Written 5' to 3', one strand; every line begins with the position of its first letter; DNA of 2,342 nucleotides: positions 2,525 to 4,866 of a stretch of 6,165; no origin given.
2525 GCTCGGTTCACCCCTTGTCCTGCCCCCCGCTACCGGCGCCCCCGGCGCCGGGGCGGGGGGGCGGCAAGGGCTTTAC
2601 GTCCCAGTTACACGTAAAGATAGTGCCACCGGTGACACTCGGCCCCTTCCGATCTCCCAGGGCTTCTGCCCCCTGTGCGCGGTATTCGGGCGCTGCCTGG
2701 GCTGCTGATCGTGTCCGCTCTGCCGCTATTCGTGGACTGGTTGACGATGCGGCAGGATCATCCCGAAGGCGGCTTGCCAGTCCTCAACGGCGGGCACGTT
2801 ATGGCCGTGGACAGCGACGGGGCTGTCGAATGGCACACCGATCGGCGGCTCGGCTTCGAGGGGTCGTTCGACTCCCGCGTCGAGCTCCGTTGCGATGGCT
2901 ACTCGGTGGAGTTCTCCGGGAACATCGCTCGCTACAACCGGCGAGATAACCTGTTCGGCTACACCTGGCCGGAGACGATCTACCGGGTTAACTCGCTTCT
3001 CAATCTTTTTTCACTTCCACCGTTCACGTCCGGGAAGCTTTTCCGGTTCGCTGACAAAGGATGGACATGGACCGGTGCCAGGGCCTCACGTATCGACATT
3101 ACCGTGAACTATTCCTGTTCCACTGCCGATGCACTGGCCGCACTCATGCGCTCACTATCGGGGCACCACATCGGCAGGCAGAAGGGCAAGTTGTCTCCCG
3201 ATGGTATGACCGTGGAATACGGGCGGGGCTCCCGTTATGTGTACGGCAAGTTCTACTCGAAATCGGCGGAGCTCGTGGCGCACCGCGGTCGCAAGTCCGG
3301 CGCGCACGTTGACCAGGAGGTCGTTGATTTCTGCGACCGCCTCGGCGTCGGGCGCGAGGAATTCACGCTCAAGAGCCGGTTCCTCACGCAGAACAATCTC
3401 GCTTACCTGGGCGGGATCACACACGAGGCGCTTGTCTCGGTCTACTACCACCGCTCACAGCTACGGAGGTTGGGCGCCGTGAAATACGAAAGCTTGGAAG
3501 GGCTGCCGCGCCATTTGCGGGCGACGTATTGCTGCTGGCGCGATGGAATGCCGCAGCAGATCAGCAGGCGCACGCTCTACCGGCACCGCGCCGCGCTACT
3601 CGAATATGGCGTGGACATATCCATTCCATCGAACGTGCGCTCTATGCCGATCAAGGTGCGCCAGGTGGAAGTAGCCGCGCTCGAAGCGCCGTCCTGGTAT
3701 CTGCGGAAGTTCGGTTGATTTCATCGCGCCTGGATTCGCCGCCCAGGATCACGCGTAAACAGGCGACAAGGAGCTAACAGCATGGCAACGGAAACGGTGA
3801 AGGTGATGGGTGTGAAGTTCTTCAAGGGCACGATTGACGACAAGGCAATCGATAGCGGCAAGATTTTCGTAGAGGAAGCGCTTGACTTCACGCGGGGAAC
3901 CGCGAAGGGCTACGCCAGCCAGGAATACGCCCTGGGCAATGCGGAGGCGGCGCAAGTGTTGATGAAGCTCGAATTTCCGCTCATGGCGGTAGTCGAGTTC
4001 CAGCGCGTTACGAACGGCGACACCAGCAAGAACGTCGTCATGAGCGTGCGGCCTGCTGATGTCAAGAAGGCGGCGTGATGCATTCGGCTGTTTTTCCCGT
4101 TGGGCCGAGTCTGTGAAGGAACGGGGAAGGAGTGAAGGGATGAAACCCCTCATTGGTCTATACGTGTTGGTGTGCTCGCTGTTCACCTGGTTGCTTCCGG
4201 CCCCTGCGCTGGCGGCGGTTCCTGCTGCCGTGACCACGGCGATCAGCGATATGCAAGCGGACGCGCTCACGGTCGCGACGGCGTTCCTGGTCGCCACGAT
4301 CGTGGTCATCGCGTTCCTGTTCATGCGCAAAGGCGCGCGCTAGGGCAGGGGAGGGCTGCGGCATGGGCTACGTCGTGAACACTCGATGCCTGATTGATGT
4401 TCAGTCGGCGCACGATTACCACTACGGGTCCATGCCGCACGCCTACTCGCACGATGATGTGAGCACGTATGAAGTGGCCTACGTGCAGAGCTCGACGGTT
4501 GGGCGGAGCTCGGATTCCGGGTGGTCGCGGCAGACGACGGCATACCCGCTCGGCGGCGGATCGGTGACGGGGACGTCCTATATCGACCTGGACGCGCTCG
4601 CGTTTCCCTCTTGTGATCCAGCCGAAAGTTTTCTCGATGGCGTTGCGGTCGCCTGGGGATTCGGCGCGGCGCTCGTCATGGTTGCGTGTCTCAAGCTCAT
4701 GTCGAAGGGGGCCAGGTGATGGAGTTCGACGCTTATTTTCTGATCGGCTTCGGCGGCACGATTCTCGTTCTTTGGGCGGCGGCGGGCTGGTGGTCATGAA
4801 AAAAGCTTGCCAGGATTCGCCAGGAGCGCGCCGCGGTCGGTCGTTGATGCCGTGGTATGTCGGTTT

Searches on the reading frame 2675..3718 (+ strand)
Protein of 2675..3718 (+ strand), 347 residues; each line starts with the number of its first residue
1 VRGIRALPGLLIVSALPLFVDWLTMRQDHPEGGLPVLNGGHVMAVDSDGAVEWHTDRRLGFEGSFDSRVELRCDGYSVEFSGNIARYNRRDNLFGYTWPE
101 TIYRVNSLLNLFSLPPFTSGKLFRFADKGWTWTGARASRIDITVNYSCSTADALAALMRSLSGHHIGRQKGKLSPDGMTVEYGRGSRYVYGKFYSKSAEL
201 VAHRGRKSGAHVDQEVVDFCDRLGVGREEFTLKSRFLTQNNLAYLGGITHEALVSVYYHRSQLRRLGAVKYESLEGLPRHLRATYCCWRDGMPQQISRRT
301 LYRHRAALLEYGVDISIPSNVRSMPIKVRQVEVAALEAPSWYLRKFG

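Call 8: search_protein_families(library=phrogs, proteins=[window:2675-3715:+], max_evalue=0.01)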
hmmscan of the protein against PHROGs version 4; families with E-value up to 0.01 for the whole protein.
window:2675-3715:+ (347 aa): 3 families
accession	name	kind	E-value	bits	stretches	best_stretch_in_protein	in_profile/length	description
phrog_702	-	DNA, RNA and nucleotide metabolism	1.3e-61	209.9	1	19-345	2-366/382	replication protein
phrog_17464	-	DNA, RNA and nucleotide metabolism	7.6e-12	46.3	1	272-343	10-86/100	replication protein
phrog_24563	-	unknown function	0.004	18.1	0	20-118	5-110/134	-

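Call 9: search_protein_families(library=pfam, proteins=[window:2675-3715:+], max_evalue=0.01)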
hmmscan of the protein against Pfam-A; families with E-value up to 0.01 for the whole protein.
window:2675-3715:+ (347 aa): 2 families
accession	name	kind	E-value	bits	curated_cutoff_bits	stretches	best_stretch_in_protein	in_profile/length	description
PF05144.20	Phage_CRI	-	9.2e-16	58.7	21.7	1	21-245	3-226/232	Replication-associated protein G2P N-terminal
PF05155.20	G2P_X_C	-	9.7e-10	39.3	25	1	277-345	9-85/88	Replication-associated protein G2P C-terminal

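Call 10: search_dna_similar(query=window:2675-3715:+, collection=phages, mode=protein, max_rows=25)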
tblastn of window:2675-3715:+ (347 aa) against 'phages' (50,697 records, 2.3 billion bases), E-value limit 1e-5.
Records with a match: 24; places in all: 24; records where one place covers at least 80% of the query: 21.
Best place of each record, by identity: <60% 24.
By first word of the organism name: Vibrio 5; Pseudomonas 4; Dulem 4; Inovirus 3; Phage 2; Lineavirus 2; Alteromonas 2; Escherichia 2.
By host as written in the record: - 4; Varecia variegata 4; Pseudomonas aeruginosa 3; Homo sapiens 3; Vibrio cyclitrophicus 10N.239.311.A09 2; Vibrio cyclitrophicus 10N.239.311.C11 2; Escherichia coli 2; Vibrio cyclitrophicus 10N.239.311.B03 1; and 3 more.
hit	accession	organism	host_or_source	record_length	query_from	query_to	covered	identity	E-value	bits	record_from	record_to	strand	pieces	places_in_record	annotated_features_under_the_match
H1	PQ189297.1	Vibrio phage 10N.239.311.A09_PE002A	Vibrio cyclitrophicus 10N.239.311.A09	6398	19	342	93%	34.7%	2e-47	177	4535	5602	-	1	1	hypothetical protein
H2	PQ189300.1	Vibrio phage 10N.239.311.B03_PE002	Vibrio cyclitrophicus 10N.239.311.B03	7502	19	342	93%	34.7%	2e-47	177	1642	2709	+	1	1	hypothetical protein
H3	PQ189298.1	Vibrio phage 10N.239.311.A09_PE002B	Vibrio cyclitrophicus 10N.239.311.A09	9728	19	342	93%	34.7%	2e-47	177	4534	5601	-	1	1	hypothetical protein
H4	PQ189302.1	Vibrio phage 10N.239.311.C11_PE002A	Vibrio cyclitrophicus 10N.239.311.C11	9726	19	342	93%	34.7%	2e-47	177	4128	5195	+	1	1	hypothetical protein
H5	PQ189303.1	Vibrio phage 10N.239.311.C11_PE002B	Vibrio cyclitrophicus 10N.239.311.C11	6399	19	342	93%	34.4%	2e-46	174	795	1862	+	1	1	hypothetical protein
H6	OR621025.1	Pseudomonas phage 17897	Pseudomonas aeruginosa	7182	10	347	97%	31.8%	5e-36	144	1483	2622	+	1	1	replication protein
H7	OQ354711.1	Pseudomonas phage WX_Y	Pseudomonas aeruginosa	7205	18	347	95%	31.4%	6e-25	111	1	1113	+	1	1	RstA1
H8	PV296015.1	Pseudomonas phage WX-Y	Pseudomonas aeruginosa ZS-PA-35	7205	18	347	95%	31.4%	6e-25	111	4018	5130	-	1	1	RstA1 protein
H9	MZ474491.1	Phage silverpheasant213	cloacal swab from silver pheasant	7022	11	344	96%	27.9%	9e-24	108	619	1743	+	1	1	replication protein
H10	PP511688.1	Dulem virus 53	Varecia variegata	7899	7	342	97%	26.2%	3e-17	89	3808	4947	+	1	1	replication protein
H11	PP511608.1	Dulem virus 56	Varecia variegata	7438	21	342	93%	26.3%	2e-15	83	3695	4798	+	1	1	replication protein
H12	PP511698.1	Dulem virus 56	Varecia variegata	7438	21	342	93%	26.3%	8e-15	81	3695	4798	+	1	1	replication protein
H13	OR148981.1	Inovirus D_HF2_82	Homo sapiens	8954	20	342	93%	25.8%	7e-15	82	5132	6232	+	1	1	replication initiation factor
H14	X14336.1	Lineavirus I22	-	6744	19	342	93%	25.5%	2e-12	74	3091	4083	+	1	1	gene II product | gene X product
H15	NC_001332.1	Lineavirus I22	Escherichia coli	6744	19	342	93%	25.5%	2e-12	74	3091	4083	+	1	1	replication initiation protein | X: gene X product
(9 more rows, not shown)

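Call 12: find_encoding_contigs(protein=window:2675-3718:+, flank=10000, max_places=10)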
Protein window:2675-3718:+ (347 aa): no gene with exactly this product is on record in the collection.

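Call 15: find_homologous_proteins(query=window:2747-3715:+, max_evalue=1e-10)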
Query window:2747-3715:+ (323 aa): 109 proteins with E <= 1e-10 among 3185 candidates.
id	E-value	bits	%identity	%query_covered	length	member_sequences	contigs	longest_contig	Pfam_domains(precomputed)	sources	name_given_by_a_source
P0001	1.2e-220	749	100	100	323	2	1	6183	PF05144.21,PF05155.21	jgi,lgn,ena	-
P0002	5.4e-161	553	72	100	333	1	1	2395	PF05144.21,PF05155.21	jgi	-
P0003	1.6e-151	522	66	100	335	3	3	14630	PF05144.21,PF05155.21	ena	-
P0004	6.7e-151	520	68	100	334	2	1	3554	PF05144.21,PF05155.21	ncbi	-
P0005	8.7e-151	520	67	100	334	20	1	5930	PF05144.21,PF05155.21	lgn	-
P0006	3.2e-150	518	69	100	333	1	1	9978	PF05144.21,PF05155.21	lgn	-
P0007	2.5e-149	515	66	100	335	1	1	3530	PF05144.21,PF05155.21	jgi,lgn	jgi:hypothetical protein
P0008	1.0e-148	513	68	100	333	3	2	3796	PF05144.21,PF05155.21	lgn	-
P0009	5.7e-148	511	67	100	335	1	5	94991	PF05144.21,PF05155.21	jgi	jgi:hypothetical protein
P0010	1.7e-147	509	66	100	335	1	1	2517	PF05144.21,PF05155.21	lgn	-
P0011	2.2e-147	509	68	100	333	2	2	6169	PF05144.21,PF05155.21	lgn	-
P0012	2.3e-146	505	66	100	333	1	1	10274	PF05144.21,PF05155.21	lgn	-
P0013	5.9e-146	504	67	100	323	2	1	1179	PF05144.21,PF05155.21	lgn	-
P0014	1.3e-144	500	65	100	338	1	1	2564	PF05144.21,PF05155.21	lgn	-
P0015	2.7e-144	498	65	100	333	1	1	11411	PF05144.21,PF05155.21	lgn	-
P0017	1.1e-143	496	65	100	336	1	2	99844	PF05144.21,PF05155.21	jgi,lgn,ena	-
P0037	6.9e-137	474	62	100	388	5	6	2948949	PF05144.21,PF05155.21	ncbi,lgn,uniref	ncbi:phage/plasmid replication protein, II/X family [Castellaniella ginsengisoli]|uniref:Phage/plasm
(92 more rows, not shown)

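Call 16: find_encoding_contigs(protein=P0009, flank=10000, max_places=5)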
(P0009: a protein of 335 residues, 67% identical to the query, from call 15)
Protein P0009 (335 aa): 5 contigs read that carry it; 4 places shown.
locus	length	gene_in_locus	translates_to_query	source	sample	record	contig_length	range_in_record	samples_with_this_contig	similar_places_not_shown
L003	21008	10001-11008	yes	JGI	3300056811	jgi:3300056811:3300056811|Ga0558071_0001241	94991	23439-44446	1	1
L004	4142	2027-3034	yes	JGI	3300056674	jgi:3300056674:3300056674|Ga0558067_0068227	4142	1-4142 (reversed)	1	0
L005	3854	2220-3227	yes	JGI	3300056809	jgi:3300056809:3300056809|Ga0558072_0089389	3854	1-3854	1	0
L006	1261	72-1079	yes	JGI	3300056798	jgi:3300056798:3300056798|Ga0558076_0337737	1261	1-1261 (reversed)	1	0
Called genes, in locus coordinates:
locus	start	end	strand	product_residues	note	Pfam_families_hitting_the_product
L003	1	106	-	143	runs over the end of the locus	-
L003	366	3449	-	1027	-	PF02811:PHP, PF07733:DNA_pol3_alpha, PF17657:DNA_pol3_finger, PF14579:HHH_6, PF01336:tRNA_anti-codon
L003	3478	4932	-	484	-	PF00817:IMS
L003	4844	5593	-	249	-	-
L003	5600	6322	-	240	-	PF01726:LexA_DNA_bind, PF00717:Peptidase_S24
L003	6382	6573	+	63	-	PF11943:DUF3460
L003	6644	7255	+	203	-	PF23914:TPR_CcmH_CycH (weak), PF13428:TPR_14 (weak), PF13414:TPR_11 (weak), PF14559:TPR_19 (weak), PF00515:TPR_1 (weak), PF07719:TPR_2 (weak), PF13432:TPR_16 (weak), PF13414:TPR_11 (weak), +9 more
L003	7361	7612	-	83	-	-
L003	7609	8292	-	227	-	-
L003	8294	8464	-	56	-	PF12728:HTH_17 (weak)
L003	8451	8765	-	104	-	-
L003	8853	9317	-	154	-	-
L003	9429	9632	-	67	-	-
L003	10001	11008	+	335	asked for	PF05144:Phage_CRI, PF05155:G2P_X_C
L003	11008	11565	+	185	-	-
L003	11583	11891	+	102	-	-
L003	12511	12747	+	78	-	-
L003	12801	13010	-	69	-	-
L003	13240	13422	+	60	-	-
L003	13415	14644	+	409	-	-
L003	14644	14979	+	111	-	PF17537:DUF5455 (weak)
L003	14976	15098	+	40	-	-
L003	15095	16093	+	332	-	PF05707:Zot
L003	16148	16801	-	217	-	-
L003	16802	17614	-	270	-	PF01026:TatD_DNase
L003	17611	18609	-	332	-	PF13177:DNA_pol3_delta2, PF13191:AAA_16 (weak), PF00004:AAA (faint), PF09115:DNApol3-delta_C (weak)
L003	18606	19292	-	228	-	PF02223:Thymidylate_kin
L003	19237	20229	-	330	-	PF02618:YceG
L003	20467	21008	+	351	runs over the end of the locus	PF01571:GCV_T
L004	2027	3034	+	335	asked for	PF05144:Phage_CRI, PF05155:G2P_X_C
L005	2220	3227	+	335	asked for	PF05144:Phage_CRI, PF05155:G2P_X_C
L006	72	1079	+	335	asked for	PF05144:Phage_CRI, PF05155:G2P_X_C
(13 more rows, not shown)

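Call 17: find_encoding_contigs(protein=P0017, flank=10000, max_places=4)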
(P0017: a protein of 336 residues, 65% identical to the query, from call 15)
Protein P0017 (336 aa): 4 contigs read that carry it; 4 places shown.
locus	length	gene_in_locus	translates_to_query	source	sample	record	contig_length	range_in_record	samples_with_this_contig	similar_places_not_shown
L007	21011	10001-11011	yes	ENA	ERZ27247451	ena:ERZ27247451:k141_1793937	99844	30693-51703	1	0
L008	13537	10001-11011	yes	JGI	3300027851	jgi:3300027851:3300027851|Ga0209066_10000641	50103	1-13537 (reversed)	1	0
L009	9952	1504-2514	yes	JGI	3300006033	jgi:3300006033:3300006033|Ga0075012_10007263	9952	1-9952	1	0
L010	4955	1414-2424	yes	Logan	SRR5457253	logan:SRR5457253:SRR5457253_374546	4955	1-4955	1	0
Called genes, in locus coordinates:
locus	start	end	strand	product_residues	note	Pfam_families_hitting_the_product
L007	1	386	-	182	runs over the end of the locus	PF01713:Smr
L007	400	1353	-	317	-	PF07992:Pyr_redox_2, PF13738:Pyr_redox_3, PF00070:Pyr_redox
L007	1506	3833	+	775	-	PF13491:FtsK_4TM, PF17854:FtsK_alpha, PF01580:FtsK_SpoIIIE, PF09397:FtsK_gamma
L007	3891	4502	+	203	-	PF09865:DUF2092 (faint), PF03548:LolA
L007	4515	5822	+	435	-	PF01078:Mg_chelatase (faint), PF05496:RuvB_N, PF13191:AAA_16 (faint), PF00004:AAA, PF07728:AAA_5 (weak), PF13401:AAA_22 (faint), PF16193:AAA_assoc_2, PF12002:MgsA_C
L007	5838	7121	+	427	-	PF02403:Seryl_tRNA_N, PF00587:tRNA-synt_2b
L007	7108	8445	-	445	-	PF00497:SBP_bac_3, PF01464:SLT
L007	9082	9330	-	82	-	-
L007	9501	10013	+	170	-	-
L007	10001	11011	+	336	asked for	PF05144:Phage_CRI, PF05155:G2P_X_C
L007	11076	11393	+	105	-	-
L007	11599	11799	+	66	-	PF05356:Phage_Coat_B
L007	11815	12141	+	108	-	-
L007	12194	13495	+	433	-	-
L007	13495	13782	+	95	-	PF10734:DUF2523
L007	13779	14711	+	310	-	PF05707:Zot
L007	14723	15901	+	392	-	PF00263:Secretin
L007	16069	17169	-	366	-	PF02195:ParB_N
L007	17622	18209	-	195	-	PF00239:Resolvase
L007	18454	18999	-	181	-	PF01584:CheW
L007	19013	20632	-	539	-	PF02203:TarH, PF12729:4HB_MCP_1, PF00672:HAMP, PF00015:MCPsignal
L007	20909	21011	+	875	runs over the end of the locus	PF00753:Lactamase_B, PF23023:Anti-Pycsar_Apyc1, PF12706:Lactamase_B_2 (weak), PF00027:cNMP_binding, PF01814:Hemerythrin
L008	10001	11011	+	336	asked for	PF05144:Phage_CRI, PF05155:G2P_X_C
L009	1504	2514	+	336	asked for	PF05144:Phage_CRI, PF05155:G2P_X_C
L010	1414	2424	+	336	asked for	PF05144:Phage_CRI, PF05155:G2P_X_C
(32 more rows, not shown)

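Call 18: find_encoding_contigs(protein=P0037, flank=10000, max_places=6)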
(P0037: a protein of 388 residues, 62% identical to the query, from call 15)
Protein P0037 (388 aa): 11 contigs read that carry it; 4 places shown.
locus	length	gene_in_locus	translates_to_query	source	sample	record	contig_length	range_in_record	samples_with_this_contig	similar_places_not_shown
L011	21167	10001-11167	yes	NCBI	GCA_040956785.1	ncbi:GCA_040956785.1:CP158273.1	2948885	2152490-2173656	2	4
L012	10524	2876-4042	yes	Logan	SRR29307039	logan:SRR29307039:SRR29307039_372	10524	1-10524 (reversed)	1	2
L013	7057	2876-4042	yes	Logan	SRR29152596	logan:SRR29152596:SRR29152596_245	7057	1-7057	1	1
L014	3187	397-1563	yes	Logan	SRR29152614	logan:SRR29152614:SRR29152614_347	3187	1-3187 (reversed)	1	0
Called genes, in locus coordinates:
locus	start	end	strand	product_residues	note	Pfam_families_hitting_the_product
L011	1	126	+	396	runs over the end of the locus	PF07690:MFS_1, PF00083:Sugar_tr, PF07690:MFS_1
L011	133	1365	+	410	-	PF06779:MFS_4, PF07690:MFS_1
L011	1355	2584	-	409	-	PF11871:DUF3391, PF13487:HD_5, PF08668:HDOD (faint), PF01966:HD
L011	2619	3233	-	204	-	PF02441:Flavoprotein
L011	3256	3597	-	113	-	PF00462:Glutaredoxin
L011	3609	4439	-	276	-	PF17827:PrmC_N, PF01170:UPF0020 (faint), PF05175:MTS, PF06325:PrmA (faint), PF08241:Methyltransf_11 (weak), PF13649:Methyltransf_25, PF13847:Methyltransf_31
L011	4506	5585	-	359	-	PF03462:PCRF, PF00472:RF-1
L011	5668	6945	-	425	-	PF05201:GlutR_N, PF01488:Shikimate_DH, PF00745:GlutR_dimer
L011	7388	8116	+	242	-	PF14337:Abi_alpha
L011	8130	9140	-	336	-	PF24624:Int_N, PF00589:Phage_integrase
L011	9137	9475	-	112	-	-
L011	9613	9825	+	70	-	-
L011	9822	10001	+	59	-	-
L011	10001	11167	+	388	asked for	PF05144:Phage_CRI, PF05155:G2P_X_C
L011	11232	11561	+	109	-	-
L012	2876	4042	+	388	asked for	PF05144:Phage_CRI, PF05155:G2P_X_C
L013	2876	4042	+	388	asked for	PF05144:Phage_CRI, PF05155:G2P_X_C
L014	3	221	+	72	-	?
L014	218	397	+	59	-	-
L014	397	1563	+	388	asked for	PF05144:Phage_CRI, PF05155:G2P_X_C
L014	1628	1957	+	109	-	-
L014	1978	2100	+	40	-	-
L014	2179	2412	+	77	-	-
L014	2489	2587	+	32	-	-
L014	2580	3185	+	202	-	?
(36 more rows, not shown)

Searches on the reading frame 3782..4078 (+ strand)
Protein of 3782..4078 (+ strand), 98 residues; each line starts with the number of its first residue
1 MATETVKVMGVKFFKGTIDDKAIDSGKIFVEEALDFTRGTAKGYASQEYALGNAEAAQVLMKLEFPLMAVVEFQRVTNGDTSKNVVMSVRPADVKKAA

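Call 8: search_protein_families(library=phrogs, proteins=[window:3782-4075:+], max_evalue=0.01)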
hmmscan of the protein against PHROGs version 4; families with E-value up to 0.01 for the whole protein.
window:3782-4075:+ (98 aa): 1 family
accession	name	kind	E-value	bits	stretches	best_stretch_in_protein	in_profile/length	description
phrog_4994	-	unknown function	1.7e-28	100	1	3-95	4-96/103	-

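Call 9: search_protein_families(library=pfam, proteins=[window:3782-4075:+], max_evalue=0.01)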
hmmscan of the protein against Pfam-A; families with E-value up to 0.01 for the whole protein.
window:3782-4075:+ (98 aa): 0 families

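Call 14: find_encoding_contigs(protein=window:3782-4078:+, flank=10000, max_places=10)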
Protein window:3782-4078:+ (98 aa): 2 contigs read that carry it; 2 places shown.
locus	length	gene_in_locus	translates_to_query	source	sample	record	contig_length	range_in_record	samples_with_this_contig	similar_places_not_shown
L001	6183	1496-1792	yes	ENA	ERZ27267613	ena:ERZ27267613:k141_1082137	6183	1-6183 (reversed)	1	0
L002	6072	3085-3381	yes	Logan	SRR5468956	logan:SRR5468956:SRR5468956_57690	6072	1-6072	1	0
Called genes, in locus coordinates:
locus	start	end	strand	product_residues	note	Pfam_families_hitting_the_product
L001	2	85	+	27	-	?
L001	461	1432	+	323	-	PF05144:Phage_CRI, PF05155:G2P_X_C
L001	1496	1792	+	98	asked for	-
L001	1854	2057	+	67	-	PF05356:Phage_Coat_B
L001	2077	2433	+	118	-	-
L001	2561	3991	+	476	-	-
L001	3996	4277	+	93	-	PF10734:DUF2523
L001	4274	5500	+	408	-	PF05707:Zot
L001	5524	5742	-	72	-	-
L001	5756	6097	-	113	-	PF15943:YdaS_toxin (faint), PF01381:HTH_3 (weak)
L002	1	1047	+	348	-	?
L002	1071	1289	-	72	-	-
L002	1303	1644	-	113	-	PF15943:YdaS_toxin (faint), PF01381:HTH_3 (weak)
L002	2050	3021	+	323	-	PF05144:Phage_CRI, PF05155:G2P_X_C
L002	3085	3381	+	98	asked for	-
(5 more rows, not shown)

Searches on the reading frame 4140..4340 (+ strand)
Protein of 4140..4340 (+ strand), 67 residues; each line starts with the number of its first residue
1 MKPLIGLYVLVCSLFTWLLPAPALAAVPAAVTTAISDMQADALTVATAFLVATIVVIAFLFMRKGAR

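Call 8: search_protein_families(library=phrogs, proteins=[window:4140-4340:+], max_evalue=0.01)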
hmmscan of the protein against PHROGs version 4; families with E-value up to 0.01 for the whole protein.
window:4140-4340:+ (67 aa): 1 family
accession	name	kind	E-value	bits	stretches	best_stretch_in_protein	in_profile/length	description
phrog_7106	-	head and packaging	8.3e-12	46.3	1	16-65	22-71/72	major head protein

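Call 9: search_protein_families(library=pfam, proteins=[window:4140-4340:+], max_evalue=0.01)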
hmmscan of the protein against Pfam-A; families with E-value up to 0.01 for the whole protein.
window:4140-4340:+ (67 aa): 3 families
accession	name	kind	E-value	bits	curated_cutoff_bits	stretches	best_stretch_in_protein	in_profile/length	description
PF05356.16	Phage_Coat_B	-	9.3e-09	35.6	23.5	1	16-64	6-54/56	Inovirus Coat protein B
PF04956.18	TrbC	-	0.0051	17.4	27.9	1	9-59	14-64/98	TrbC/VIRB2 pilin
PF12963.12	DUF3852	-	0.0077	17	25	1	7-64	9-67/107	Protein of unknown function (DUF3852)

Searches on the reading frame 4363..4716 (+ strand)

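Call 8: search_protein_families(library=phrogs, proteins=[window:4363-4716:+], max_evalue=0.01)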
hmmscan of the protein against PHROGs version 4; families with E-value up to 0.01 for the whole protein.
window:4363-4716:+ (118 aa): 2 families
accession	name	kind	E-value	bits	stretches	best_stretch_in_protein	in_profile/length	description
phrog_12382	-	unknown function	3.6e-12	47.4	1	2-116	5-110/111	-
phrog_4810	-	unknown function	0.0099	16.7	0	89-112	18-41/54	-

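Call 9: search_protein_families(library=pfam, proteins=[window:4363-4716:+], max_evalue=0.01)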
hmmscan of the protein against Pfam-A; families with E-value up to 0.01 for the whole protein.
window:4363-4716:+ (118 aa): 0 families
